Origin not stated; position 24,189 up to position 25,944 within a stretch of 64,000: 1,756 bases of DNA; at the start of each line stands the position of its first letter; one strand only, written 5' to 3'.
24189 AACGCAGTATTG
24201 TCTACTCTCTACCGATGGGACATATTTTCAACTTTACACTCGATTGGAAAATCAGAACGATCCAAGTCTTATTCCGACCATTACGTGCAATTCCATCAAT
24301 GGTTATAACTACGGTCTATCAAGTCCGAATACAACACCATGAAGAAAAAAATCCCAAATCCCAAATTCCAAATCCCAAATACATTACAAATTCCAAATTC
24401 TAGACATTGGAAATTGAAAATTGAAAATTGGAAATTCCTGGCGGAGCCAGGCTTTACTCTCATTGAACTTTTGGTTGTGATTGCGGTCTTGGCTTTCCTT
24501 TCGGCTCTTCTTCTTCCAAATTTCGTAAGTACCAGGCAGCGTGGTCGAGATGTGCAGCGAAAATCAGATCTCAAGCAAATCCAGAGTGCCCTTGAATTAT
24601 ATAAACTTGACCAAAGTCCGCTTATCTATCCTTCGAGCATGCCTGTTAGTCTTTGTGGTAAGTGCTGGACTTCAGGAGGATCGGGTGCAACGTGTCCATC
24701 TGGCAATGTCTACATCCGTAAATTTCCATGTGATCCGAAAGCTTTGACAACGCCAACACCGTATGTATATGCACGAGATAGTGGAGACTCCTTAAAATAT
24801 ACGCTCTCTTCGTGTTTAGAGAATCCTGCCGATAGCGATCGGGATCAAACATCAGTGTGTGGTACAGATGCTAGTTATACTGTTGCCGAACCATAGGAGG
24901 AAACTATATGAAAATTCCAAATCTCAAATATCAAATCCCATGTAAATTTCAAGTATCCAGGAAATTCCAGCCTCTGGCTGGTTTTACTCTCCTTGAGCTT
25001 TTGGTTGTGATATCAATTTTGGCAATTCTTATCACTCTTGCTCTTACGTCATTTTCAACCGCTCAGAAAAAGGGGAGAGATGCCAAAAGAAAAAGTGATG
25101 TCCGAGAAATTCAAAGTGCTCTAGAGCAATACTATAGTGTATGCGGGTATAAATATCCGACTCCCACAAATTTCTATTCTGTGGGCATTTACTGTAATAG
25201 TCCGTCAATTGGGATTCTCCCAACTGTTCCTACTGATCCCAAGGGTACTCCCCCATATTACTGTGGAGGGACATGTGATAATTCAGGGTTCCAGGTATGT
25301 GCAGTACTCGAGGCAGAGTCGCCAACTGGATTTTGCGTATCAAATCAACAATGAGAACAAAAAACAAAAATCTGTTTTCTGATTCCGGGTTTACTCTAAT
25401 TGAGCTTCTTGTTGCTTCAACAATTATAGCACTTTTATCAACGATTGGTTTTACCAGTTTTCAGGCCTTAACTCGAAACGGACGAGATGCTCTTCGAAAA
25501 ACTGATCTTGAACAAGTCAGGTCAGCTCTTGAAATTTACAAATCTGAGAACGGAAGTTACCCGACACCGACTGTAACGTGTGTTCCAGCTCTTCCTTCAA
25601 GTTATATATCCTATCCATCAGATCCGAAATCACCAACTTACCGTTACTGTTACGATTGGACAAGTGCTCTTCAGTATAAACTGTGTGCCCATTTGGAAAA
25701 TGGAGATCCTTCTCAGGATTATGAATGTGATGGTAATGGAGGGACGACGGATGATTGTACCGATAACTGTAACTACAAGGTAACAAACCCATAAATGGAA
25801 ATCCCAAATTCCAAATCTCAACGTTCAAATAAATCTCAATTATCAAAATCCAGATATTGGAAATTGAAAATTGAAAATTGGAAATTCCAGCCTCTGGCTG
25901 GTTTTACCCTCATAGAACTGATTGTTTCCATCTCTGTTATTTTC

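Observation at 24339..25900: Pilin leader peptides are unusually long and encoded by degenerate heptanucleotide tandem repeats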

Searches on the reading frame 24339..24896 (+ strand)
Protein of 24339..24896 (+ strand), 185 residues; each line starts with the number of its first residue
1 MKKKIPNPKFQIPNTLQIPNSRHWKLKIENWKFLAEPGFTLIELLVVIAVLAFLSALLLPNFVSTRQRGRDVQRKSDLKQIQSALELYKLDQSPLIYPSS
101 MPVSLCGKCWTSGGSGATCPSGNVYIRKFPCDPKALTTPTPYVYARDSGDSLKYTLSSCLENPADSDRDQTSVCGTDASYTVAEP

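Call 5: search_protein_families(library=pfam, proteins=[window:24339-24896:+], max_evalue=0.01)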
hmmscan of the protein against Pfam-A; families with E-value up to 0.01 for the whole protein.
window:24339-24896:+ (185 aa): 1 family
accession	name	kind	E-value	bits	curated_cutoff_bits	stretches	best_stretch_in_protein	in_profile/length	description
PF07963.17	N_methyl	-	5e-06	26.3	21.2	1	38-59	6-27/27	Prokaryotic N-terminal methylation motif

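Call 7: find_homologous_proteins(query=window:24339-24893:+, max_evalue=0.001)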
Query window:24339-24893:+ (185 aa): 2064 proteins with E <= 0.001 among 5345 candidates; the best 120 are listed.
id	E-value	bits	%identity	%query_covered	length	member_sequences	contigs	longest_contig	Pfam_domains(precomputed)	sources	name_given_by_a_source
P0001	1.8e-121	420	100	100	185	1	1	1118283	PF07963.18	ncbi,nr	ncbi:type II secretion system protein [Candidatus Gottesmanbacteria bacterium]|nr:type II secretion 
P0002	1.4e-67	245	76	80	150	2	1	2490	PF07963.18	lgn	-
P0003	2.3e-66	241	72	79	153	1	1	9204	PF07963.18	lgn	-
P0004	1.3e-50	189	62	80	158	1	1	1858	PF07963.18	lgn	-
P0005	6.4e-50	187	56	85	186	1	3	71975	PF07963.18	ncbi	-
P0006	2.8e-49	185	59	80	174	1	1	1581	PF07963.18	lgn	-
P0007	6.0e-49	184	62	80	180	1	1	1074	PF07963.18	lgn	-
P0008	1.1e-48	183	61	80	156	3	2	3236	PF07963.18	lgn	-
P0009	1.7e-48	183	56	86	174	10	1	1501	PF07963.18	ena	-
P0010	6.7e-48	181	54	88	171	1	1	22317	PF07963.18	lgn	-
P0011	1.4e-46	176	58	80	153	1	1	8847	PF07963.18,PF08334.17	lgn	-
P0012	4.4e-46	175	60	82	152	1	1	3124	PF07963.18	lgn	-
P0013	1.7e-45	173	59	83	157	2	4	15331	PF07963.18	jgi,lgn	-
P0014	3.8e-45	172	58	80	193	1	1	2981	PF08334.17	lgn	-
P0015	6.2e-44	168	57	80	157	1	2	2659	PF07963.18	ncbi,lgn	-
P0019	9.1e-43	164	51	98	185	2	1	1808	PF07963.18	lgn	-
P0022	5.0e-41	158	48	89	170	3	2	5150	PF07963.18,PF08334.17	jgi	jgi:general secretion pathway protein G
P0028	3.4e-40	156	52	87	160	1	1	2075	PF07963.18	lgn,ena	-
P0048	7.6e-36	141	49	95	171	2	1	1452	-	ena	-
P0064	3.0e-33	133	49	87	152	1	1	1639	PF07963.18,PF08334.17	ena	-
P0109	2.6e-29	120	47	87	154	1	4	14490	PF07963.18,PF08334.17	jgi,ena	-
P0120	2.0e-28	117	43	100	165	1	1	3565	PF07963.18,PF08334.17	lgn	-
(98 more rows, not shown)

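Call 13: find_related_loci(query=A1, collection=genome_contigs, flank=6000)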
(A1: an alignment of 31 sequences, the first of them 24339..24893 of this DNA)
Query A1 (185 aa) in genome_contigs; peptide patterns used: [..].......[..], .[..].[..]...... (x = any residue, [..] = any of these).
600 stretches matched a pattern (row limit reached: there are more); 327 encode a relative of the query (tblastn E <= 1e-3); the best 80 are kept; 80 distinct loci.
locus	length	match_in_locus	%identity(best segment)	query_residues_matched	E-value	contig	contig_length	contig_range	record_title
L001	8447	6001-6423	46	22-172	8e-37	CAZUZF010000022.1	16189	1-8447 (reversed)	MAG TPA_asm: uncultured Gammaproteobacteria bacterium isolate binchicken_co38_1268 genome assembly, contig: NODE_7580_le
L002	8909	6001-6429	37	23-166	1e-22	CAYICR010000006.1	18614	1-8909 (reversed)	MAG TPA_asm: uncultured Gammaproteobacteria bacterium isolate ERP119705_co18_657 genome assembly, contig: NODE_3591_leng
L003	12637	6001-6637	39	22-168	1e-22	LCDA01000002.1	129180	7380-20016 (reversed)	MAG: Candidatus Collierbacteria bacterium GW2011_GWA2_42_17 UV06_C0002, whole genome shotgun sequence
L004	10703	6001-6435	38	26-167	7e-22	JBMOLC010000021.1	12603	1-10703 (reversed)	MAG: Patescibacteria group bacterium isolate Betzabe_MAG014 MAG014_21, whole genome shotgun sequence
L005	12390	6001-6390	38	38-172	2e-18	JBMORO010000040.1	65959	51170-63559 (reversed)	MAG: Patescibacteria group bacterium isolate Betzabe_MAG182 MAG182_40, whole genome shotgun sequence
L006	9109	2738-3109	34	33-166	1e-17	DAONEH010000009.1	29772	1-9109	MAG TPA_asm: bacterium isolate AMR_MDS_3874 NODE_1530_length_29772_cov_7.169162, whole genome shotgun sequence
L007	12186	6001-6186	52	38-101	7e-16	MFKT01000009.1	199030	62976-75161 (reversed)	MAG: Candidatus Kaiserbacteria bacterium RIFCSPHIGHO2_01_FULL_53_29 rifcsphigho2_01_scaffold_163, whole genome shotgun s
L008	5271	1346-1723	36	36-166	1e-14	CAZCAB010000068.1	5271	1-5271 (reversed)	MAG TPA_asm: uncultured Gammaproteobacteria bacterium isolate SRP167671_co2_16 genome assembly, contig: NODE_17853_lengt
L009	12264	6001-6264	38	35-133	2e-14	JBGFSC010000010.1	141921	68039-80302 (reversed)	MAG: Elusimicrobiota bacterium isolate BA1A30.2019.Bin.75 NODE_70_length_141921_cov_4.302969, whole genome shotgun seque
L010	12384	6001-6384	35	21-162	3e-14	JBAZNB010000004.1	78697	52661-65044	MAG: Candidatus Paceibacterota bacterium isolate SO_2017_LW4_57 scaffold_519_c2_LW137-91_2017, whole genome shotgun sequ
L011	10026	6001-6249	41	38-133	4e-14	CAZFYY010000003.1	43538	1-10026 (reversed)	MAG TPA_asm: uncultured Gammaproteobacteria bacterium isolate SRP296810_co1_333 genome assembly, contig: NODE_701_length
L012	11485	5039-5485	35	38-181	5e-14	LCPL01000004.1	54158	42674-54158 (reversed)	MAG: Parcubacteria group bacterium GW2011_GWC2_48_17 UY29_C0004, whole genome shotgun sequence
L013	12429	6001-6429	33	27-162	8e-14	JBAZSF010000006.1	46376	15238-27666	MAG: Candidatus Paceibacterota bacterium isolate SO_2017_GW1_167 NODE_3811_length_46376_cov_3.037168_OW334_2017, whole g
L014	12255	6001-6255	43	38-126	1e-13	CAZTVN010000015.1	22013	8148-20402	MAG TPA_asm: uncultured Candidatus Peribacteria bacterium isolate binchicken_co213_143 genome assembly, contig: NODE_395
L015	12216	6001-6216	46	24-88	1e-13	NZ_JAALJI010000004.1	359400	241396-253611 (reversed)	Paludisphaera soli strain JC670 4, whole genome shotgun sequence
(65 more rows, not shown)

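Call 15: find_encoding_contigs(protein=P0120, flank=6000, max_places=3)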
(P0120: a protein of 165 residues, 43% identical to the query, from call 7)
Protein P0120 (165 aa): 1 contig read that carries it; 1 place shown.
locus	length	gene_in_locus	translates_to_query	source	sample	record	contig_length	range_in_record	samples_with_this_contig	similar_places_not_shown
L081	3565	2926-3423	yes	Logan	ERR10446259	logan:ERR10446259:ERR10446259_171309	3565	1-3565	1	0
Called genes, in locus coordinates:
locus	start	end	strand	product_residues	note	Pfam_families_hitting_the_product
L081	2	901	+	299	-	?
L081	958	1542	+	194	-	PF07963:N_methyl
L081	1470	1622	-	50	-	-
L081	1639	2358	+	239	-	PF06750:A24_N_bact, PF01478:Peptidase_A24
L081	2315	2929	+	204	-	PF07963:N_methyl, PF08334:T2SSG (weak)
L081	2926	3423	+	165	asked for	PF07963:N_methyl, PF08334:T2SSG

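Call 16: find_encoding_contigs(protein=P0005, flank=8000, max_places=3)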
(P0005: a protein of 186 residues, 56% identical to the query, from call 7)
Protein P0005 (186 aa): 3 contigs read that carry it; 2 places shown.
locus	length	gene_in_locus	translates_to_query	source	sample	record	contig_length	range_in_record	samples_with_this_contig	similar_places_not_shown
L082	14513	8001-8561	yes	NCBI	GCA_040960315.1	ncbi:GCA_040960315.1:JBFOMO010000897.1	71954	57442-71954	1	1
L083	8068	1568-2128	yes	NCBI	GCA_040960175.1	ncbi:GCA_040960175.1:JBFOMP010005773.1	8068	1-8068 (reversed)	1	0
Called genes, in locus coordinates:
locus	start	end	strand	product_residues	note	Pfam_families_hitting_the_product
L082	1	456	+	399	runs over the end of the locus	PF28597:T2SSF_N, PF00482:T2SSF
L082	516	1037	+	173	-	PF07963:N_methyl (weak)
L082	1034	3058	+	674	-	PF11028:TMEM260_N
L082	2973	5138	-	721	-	PF09586:YfhO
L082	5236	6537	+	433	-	-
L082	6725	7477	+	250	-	PF06750:A24_N_bact, PF01478:Peptidase_A24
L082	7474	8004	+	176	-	PF07963:N_methyl, PF08334:T2SSG (weak)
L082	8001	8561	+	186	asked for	PF07963:N_methyl (weak)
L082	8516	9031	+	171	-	PF07963:N_methyl (weak)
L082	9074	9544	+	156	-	PF07963:N_methyl (weak)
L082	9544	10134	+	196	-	PF07963:N_methyl (faint)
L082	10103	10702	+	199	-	-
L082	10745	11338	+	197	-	PF07963:N_methyl (weak)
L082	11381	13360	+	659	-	PF01663:Phosphodiest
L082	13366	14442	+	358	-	PF00884:Sulfatase, PF01663:Phosphodiest (faint)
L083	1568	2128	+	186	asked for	PF07963:N_methyl (weak)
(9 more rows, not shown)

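Call 17: find_encoding_contigs(protein=P0003, flank=8000, max_places=3)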
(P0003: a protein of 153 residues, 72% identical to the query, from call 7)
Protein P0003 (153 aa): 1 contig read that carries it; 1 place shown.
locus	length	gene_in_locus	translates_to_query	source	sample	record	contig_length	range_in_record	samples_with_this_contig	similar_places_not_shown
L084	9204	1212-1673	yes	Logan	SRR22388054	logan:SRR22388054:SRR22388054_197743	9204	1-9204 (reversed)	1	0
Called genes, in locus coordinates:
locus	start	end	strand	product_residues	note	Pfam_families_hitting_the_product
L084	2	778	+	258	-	?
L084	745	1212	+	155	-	PF07963:N_methyl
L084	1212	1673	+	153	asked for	PF07963:N_methyl (weak)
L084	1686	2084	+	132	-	PF07963:N_methyl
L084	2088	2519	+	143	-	PF07963:N_methyl (weak)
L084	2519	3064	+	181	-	-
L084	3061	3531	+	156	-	-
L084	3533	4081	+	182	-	PF07963:N_methyl (weak)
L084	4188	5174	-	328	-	PF02661:Fic, PF00376:MerR, PF13411:MerR_1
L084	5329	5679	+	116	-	PF21956:DUF6922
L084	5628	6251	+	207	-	PF08843:AbiEii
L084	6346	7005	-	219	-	PF08843:AbiEii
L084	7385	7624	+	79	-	PF02604:PhdYeFM_antitox (weak)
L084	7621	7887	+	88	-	PF05016:ParE_toxin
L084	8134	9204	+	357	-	?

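Call 42: list_cluster_members(proteins=[P0009, P0019, P0048, P0022, P0064, P0109, P0028, P0120, P0014, P0005])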
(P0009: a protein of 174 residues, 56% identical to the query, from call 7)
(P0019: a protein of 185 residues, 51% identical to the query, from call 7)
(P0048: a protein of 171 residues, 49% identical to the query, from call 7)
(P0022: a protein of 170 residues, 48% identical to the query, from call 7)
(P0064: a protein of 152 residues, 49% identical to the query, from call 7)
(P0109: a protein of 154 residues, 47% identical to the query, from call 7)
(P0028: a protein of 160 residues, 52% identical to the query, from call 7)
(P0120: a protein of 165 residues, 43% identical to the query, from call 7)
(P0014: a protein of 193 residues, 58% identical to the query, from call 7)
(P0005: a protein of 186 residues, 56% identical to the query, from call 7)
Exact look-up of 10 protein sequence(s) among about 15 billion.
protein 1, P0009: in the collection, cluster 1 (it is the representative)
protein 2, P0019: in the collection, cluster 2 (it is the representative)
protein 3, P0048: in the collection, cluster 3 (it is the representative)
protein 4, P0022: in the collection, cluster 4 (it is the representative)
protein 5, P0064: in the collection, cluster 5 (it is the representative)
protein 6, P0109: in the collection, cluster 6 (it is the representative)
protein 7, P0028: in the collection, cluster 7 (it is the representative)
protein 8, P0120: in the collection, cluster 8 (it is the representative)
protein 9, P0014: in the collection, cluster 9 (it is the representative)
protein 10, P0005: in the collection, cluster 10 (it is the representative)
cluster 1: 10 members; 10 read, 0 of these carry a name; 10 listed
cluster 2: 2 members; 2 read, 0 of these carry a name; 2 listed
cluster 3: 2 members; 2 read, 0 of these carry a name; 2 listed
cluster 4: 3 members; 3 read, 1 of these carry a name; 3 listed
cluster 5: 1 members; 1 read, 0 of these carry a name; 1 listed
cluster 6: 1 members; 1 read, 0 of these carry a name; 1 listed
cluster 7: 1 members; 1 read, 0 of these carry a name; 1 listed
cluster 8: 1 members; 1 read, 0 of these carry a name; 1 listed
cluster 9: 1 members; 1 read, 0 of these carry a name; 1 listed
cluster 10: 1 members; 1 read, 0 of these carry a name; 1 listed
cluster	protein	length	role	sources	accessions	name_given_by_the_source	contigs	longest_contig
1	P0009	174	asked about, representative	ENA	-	-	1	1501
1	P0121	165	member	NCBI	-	-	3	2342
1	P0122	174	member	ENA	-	-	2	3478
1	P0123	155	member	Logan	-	-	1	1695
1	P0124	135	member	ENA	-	-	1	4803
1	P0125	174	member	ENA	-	-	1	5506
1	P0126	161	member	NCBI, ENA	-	-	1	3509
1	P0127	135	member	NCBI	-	-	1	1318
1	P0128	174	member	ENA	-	-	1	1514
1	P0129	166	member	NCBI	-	-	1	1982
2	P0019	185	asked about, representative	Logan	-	-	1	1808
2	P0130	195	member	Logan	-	-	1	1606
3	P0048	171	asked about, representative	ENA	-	-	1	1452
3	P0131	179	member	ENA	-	-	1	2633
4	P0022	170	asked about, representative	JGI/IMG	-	general secretion pathway protein G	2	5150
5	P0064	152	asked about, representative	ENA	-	-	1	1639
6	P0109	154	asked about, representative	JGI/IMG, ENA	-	-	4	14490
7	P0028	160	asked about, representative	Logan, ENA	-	-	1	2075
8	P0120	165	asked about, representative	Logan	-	-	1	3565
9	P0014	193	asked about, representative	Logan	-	-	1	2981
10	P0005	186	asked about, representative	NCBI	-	-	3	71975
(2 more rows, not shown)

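Call 44: find_encoding_contigs(protein=P0124, flank=3000, max_places=2)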
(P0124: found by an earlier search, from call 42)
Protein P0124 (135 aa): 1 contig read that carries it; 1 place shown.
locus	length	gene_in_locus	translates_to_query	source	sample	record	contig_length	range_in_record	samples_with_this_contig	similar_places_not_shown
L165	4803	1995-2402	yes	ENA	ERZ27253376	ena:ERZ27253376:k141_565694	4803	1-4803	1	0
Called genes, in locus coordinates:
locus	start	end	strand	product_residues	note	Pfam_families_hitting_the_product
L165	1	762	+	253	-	?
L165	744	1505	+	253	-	PF06750:A24_N_bact, PF01478:Peptidase_A24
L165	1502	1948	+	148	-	PF07963:N_methyl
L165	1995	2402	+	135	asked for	-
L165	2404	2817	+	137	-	PF07963:N_methyl (weak)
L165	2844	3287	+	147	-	PF07963:N_methyl (weak)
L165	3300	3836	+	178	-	PF07963:N_methyl (weak)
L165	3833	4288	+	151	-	-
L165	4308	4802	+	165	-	?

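Call 45: find_encoding_contigs(protein=P0127, flank=3000, max_places=2)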
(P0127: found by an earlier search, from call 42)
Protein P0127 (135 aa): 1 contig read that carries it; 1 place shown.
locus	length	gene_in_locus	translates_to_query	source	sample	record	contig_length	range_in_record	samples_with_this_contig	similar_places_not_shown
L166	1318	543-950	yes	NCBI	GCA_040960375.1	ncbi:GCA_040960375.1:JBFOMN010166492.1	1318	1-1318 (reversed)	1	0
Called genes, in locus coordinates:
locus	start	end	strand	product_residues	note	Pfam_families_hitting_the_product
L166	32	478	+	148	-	PF07963:N_methyl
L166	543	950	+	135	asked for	-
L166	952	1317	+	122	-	?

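Call 46: find_encoding_contigs(protein=P0125, flank=3000, max_places=2)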
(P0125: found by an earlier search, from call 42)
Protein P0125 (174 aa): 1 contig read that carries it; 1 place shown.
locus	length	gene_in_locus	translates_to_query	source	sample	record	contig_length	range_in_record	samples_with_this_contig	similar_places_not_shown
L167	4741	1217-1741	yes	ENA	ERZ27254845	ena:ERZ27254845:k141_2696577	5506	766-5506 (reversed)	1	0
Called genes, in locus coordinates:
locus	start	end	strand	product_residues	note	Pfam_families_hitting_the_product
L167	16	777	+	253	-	PF06750:A24_N_bact, PF01478:Peptidase_A24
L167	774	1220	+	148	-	PF07963:N_methyl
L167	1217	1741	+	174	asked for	PF07963:N_methyl (weak)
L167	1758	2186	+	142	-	PF07963:N_methyl (weak)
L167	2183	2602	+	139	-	PF07963:N_methyl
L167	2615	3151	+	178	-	PF07963:N_methyl (weak)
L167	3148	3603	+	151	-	-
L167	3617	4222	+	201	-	PF07963:N_methyl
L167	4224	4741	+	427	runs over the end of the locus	?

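Call 47: find_encoding_contigs(protein=P0129, flank=3000, max_places=2)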
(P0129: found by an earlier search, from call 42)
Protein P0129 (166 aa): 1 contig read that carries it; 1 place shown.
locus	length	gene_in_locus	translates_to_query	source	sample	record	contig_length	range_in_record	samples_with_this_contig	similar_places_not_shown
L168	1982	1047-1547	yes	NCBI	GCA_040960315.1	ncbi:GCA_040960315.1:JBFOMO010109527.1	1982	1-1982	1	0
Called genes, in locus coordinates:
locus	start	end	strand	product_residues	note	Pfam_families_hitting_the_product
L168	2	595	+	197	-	?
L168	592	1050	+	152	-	PF07963:N_methyl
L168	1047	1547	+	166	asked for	PF07963:N_methyl (weak)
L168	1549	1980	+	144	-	?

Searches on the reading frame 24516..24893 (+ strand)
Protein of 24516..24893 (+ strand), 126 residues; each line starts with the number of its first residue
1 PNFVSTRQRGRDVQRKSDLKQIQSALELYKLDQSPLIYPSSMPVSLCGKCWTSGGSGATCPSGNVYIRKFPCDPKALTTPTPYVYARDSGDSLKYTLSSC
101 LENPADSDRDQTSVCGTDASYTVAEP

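Call 24: find_related_loci(query=A2, collection=metagenome_contigs, flank=5000)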
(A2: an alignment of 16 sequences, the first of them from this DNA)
Query A2 (126 aa) in metagenome_contigs; peptide patterns used: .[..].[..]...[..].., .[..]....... (x = any residue, [..] = any of these).
600 stretches matched a pattern (row limit reached: there are more); 352 encode a relative of the query (tblastn E <= 1e-3); the best 80 are kept; 80 distinct loci.
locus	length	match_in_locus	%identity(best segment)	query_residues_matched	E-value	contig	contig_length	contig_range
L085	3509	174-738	59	1-126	2e-46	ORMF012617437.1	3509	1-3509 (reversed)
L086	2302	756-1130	58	1-126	3e-46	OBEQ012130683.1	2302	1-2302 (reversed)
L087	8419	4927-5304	58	1-126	6e-46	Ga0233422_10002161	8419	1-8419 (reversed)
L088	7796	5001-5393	57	1-126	3e-42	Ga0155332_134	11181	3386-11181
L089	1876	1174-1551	58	1-126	2e-42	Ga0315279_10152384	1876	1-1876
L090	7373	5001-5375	57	1-126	2e-41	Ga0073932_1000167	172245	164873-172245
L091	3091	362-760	55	1-126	2e-41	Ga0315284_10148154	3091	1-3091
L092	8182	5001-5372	55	1-126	1e-40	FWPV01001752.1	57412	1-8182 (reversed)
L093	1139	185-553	59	1-126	2e-40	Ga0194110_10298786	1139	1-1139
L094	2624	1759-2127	59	1-126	5e-39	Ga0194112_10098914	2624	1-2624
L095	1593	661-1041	55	1-126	2e-39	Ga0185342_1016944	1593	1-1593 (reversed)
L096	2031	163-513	52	1-126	3e-38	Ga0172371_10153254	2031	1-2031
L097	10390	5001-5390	53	1-126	3e-36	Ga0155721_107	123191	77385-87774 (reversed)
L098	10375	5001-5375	48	1-126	4e-35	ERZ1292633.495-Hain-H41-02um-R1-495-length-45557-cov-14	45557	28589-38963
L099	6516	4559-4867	58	1-108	6e-34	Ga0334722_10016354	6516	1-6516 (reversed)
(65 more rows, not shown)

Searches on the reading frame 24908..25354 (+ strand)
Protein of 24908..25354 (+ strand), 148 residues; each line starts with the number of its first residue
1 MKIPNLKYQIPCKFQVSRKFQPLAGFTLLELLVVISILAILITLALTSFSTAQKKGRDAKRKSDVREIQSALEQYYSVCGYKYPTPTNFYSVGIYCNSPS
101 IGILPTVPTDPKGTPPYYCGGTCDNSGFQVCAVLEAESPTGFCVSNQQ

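Call 5: search_protein_families(library=pfam, proteins=[window:24908-25354:+], max_evalue=0.01)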
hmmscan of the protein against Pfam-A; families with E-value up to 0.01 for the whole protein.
window:24908-25354:+ (148 aa): 2 families
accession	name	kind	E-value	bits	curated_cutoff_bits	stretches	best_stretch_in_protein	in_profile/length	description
PF07963.17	N_methyl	-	2.8e-05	23.9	21.2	1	24-46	5-27/27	Prokaryotic N-terminal methylation motif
PF11773.13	ComGE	-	0.0077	16.6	25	1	28-65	2-39/82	Competence system putative prepilin ComGE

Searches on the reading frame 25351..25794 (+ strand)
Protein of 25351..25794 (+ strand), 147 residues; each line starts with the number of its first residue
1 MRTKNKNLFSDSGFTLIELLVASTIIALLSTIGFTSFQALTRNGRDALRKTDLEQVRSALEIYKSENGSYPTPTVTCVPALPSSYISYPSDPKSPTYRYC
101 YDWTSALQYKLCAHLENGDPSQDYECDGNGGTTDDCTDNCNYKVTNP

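Call 5: search_protein_families(library=pfam, proteins=[window:25351-25794:+], max_evalue=0.01)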
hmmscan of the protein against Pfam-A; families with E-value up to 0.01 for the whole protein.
window:25351-25794:+ (147 aa): 2 families
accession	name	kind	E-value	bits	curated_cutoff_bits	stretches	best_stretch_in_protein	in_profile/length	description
PF07963.17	N_methyl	-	8.1e-07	28.8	21.2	1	11-32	4-25/27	Prokaryotic N-terminal methylation motif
PF08334.16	T2SSG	-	0.0036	17.8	21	0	49-100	14-77/108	Type II secretion system (T2SS), protein G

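Call 62: find_encoding_contigs(protein=window:25351-25794:+, flank=3000, max_places=6)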
Protein window:25351-25794:+ (147 aa): 2 contigs read that carry it; 1 place shown.
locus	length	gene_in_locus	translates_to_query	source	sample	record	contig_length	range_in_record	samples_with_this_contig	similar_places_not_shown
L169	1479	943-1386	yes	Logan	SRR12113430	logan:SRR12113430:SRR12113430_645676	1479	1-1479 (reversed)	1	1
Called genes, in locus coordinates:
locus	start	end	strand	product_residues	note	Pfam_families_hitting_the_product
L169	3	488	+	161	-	?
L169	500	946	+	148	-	PF07963:N_methyl (faint)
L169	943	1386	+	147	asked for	PF07963:N_methyl (weak)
